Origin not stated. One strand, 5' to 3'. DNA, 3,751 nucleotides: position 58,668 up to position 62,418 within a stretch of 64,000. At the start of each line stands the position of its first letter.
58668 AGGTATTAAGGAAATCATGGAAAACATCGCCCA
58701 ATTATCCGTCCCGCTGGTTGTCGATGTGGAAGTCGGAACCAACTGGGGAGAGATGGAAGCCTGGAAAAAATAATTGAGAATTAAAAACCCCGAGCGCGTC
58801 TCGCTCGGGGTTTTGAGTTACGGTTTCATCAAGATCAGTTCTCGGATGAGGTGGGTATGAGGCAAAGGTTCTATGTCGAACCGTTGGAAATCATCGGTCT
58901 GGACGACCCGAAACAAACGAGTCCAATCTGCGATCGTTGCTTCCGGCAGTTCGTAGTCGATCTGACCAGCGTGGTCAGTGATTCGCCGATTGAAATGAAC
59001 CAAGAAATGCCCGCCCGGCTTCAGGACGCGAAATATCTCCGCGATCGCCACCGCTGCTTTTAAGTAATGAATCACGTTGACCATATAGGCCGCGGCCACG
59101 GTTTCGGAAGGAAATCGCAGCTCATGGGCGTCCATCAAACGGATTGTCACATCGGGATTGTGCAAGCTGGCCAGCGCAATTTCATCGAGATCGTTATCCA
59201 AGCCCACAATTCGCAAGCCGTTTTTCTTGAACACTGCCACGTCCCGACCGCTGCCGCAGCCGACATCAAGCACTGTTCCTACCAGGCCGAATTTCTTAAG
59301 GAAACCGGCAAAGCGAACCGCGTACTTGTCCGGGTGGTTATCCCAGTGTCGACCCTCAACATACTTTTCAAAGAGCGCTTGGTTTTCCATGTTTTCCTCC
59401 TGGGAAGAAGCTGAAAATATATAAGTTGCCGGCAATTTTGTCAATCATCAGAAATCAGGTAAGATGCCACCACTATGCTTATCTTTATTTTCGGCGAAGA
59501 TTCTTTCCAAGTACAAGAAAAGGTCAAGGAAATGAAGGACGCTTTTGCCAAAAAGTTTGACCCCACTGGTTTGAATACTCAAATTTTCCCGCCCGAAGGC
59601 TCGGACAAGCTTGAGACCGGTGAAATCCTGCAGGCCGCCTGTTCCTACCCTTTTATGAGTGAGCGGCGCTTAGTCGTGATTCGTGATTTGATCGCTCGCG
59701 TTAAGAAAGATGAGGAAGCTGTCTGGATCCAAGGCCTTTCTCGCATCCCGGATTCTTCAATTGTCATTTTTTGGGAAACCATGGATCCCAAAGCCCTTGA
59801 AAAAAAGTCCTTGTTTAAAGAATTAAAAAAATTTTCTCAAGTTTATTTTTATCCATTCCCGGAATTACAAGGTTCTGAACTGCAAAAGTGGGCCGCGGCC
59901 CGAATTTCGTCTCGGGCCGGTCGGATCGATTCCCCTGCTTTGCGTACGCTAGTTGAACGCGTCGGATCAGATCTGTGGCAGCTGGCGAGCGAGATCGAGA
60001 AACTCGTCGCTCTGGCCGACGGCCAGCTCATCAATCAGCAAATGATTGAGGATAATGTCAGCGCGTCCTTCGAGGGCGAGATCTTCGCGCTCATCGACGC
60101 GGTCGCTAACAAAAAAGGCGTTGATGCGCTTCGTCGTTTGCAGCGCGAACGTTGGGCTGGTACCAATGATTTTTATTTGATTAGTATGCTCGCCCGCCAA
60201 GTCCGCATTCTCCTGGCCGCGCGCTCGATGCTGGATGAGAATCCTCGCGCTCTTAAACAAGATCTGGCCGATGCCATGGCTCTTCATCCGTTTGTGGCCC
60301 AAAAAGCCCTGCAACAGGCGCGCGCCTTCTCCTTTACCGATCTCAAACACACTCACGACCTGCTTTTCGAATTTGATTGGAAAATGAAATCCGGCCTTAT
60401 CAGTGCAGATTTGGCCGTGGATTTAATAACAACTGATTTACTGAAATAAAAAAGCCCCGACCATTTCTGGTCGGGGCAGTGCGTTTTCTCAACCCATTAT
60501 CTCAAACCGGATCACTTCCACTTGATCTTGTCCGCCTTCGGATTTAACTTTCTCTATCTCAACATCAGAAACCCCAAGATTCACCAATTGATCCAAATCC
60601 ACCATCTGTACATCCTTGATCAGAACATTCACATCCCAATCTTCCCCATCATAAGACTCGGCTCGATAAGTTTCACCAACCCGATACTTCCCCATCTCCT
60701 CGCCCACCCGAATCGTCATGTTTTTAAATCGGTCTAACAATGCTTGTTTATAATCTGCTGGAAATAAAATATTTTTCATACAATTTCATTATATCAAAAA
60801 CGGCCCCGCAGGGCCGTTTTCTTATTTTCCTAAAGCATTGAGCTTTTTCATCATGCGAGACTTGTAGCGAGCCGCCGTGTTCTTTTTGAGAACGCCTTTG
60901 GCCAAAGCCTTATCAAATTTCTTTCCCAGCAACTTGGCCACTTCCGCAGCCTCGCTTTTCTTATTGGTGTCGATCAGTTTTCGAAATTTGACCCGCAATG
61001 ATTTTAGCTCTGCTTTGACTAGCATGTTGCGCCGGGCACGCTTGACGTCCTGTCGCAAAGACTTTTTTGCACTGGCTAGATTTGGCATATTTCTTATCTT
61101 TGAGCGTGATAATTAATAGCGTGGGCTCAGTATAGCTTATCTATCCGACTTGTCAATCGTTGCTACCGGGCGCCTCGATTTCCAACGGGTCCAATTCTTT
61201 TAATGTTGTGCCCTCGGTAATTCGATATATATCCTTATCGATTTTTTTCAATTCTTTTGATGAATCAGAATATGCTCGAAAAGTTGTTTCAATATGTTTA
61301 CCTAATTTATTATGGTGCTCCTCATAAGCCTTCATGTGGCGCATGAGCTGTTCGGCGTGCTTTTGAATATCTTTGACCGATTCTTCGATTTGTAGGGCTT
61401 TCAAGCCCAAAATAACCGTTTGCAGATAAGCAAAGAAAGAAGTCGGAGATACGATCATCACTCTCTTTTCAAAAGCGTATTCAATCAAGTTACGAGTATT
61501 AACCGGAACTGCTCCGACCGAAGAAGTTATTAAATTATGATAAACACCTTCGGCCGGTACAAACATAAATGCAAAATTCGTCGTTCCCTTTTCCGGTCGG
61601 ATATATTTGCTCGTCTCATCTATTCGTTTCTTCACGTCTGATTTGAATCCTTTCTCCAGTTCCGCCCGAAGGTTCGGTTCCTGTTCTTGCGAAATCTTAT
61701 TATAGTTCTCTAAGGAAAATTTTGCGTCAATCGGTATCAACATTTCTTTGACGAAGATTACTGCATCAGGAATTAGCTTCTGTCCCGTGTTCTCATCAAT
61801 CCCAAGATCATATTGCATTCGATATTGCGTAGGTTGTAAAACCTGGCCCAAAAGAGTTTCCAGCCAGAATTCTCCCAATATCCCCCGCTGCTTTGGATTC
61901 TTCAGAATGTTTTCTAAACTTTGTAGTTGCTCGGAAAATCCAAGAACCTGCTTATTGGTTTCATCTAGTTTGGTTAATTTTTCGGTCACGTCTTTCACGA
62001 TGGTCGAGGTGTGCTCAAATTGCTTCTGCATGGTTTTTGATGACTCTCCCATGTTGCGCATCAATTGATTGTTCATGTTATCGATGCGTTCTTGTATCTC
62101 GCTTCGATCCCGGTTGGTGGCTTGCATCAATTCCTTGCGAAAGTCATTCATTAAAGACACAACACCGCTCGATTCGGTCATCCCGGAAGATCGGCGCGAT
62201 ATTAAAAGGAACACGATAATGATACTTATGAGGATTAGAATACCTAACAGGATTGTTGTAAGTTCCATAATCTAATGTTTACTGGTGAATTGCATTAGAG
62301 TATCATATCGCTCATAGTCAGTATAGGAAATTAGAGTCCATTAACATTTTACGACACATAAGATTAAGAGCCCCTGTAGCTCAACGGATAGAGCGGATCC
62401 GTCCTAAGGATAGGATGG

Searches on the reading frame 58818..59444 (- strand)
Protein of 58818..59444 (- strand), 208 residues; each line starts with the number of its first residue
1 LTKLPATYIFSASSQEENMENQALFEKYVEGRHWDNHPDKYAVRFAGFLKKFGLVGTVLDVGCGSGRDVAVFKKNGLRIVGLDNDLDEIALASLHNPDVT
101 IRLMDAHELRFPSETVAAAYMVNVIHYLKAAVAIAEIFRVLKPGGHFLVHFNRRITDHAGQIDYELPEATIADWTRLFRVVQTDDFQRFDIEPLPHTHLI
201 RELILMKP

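Call 10: search_protein_families(library=pfam, proteins=[window:58818-59444:-], max_evalue=0.01)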
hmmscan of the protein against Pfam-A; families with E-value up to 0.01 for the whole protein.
window:58818-59444:- (208 aa): 10 families
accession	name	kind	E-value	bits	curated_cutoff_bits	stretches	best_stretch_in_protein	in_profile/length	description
PF08241.18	Methyltransf_11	-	1.2e-18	67.9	21.2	1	59-149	1-95/95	Methyltransferase domain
PF13649.12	Methyltransf_25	-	1.9e-16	61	27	1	58-145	1-97/97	Methyltransferase domain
PF13489.12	Methyltransf_23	-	1.3e-11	45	27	1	48-150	16-117/164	Methyltransferase domain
PF08242.18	Methyltransf_12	-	3.2e-09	37.9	30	1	59-147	1-98/98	Methyltransferase domain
PF13847.12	Methyltransf_31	-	3.8e-08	33.6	27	1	57-185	6-136/145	Methyltransferase domain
PF03141.22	Methyltransf_29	-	0.0003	20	23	1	33-149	93-217/506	Putative S-adenosyl-L-methionine-dependent methyltransferase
PF05148.21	Methyltransf_8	-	0.00057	20.3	27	1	20-150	36-157/219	Hypothetical methyltransferase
PF05724.17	TPMT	-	0.0034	17.5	26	0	57-94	40-75/218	Thiopurine S-methyltransferase (TPMT)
PF02353.26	CMAS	-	0.0035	17.1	27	1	57-152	65-167/273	Mycolic acid cyclopropane synthetase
PF01209.24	Ubie_methyltran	-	0.0072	16.1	20.1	0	57-156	50-158/233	ubiE/COQ5 methyltransferase family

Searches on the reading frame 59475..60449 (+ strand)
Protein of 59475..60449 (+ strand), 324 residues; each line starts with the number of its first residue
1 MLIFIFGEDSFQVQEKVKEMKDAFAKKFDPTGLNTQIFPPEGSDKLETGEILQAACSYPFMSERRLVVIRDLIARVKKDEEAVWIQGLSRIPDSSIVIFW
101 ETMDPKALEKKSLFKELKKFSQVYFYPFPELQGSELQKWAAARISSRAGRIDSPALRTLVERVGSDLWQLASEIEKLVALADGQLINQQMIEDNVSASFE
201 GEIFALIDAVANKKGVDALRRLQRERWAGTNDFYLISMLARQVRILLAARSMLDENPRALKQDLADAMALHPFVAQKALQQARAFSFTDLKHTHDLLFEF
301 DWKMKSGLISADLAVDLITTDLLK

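Call 10: search_protein_families(library=pfam, proteins=[window:59475-60449:+], max_evalue=0.01)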
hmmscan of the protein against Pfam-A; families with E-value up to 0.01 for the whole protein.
window:59475-60449:+ (324 aa): 2 families
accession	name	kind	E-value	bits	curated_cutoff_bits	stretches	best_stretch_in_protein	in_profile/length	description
PF21694.2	DNA_pol3_delta_C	-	2.5e-21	76.4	27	1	201-319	2-118/121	DNA polymerase III delta subunit, C-terminal domain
PF06144.19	DNA_pol3_delta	-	1.3e-09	38.5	21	1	4-121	2-118/124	DNA polymerase III, delta subunit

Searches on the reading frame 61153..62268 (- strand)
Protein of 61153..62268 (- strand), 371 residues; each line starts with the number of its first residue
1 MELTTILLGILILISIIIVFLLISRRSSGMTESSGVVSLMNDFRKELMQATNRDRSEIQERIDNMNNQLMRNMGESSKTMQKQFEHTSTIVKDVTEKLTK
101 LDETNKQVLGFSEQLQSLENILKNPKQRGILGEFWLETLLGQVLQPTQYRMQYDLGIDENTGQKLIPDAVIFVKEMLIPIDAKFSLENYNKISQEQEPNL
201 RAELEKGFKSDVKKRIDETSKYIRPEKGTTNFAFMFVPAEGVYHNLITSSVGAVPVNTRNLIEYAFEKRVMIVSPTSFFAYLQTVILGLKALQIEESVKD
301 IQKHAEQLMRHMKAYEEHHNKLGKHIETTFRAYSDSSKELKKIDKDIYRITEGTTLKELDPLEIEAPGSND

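Call 10: search_protein_families(library=pfam, proteins=[window:61153-62268:-], max_evalue=0.01)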
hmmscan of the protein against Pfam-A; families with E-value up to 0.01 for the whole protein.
window:61153-62268:- (371 aa): 7 families
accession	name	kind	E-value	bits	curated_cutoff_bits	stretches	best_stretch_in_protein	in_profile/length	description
PF02646.22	RmuC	-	1.4e-51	175.8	26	1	61-345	2-272/291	RmuC family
PF01442.23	Apolipoprotein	-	4.9e-06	26.8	90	1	41-117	25-106/190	Apolipoprotein A1/A4/E domain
PF20667.3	Sec10_N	-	0.00071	20.1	27.4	0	288-352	14-77/118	Exocyst complex component Sec10, N-terminal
PF06103.16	DUF948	-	0.00075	20.1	37.2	0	63-119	32-88/89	Bacterial protein of unknown function (DUF948)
PF04108.17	ATG17_like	-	0.0033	17.4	43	0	36-122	138-224/355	Autophagy protein ATG17-like domain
PF04740.18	LXG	-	0.005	17.2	26.5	0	39-116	95-179/202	LXG domain of WXG superfamily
PF06009.19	Laminin_II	-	0.0098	16.4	33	0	46-121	10-81/138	Laminin Domain II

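Call 22: find_encoding_contigs(protein=window:61153-62268:-, flank=10000, max_places=3)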
Protein window:61153-62268:- (371 aa): 1 contig read that carries it; 1 place shown.
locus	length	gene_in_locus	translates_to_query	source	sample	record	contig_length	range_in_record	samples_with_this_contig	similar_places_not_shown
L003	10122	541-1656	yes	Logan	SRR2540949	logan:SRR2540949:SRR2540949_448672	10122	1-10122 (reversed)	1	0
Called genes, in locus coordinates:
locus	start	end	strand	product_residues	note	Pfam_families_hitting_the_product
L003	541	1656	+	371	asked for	PF01442:Apolipoprotein (faint), PF02646:RmuC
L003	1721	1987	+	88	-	PF01649:Ribosomal_S20p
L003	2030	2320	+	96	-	-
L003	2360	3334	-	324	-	PF06144:DNA_pol3_delta, PF21694:DNA_pol3_delta_C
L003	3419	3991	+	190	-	PF13489:Methyltransf_23, PF08241:Methyltransf_11, PF08242:Methyltransf_12, PF13649:Methyltransf_25, PF13847:Methyltransf_31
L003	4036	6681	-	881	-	PF02739:5_3_exonuc_N, PF01367:5_3_exonuc, PF00476:DNA_pol_A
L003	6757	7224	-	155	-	PF02502:LacAB_rpiB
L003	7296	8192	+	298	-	-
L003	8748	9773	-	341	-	PF10648:Gmad2, PF10646:Germane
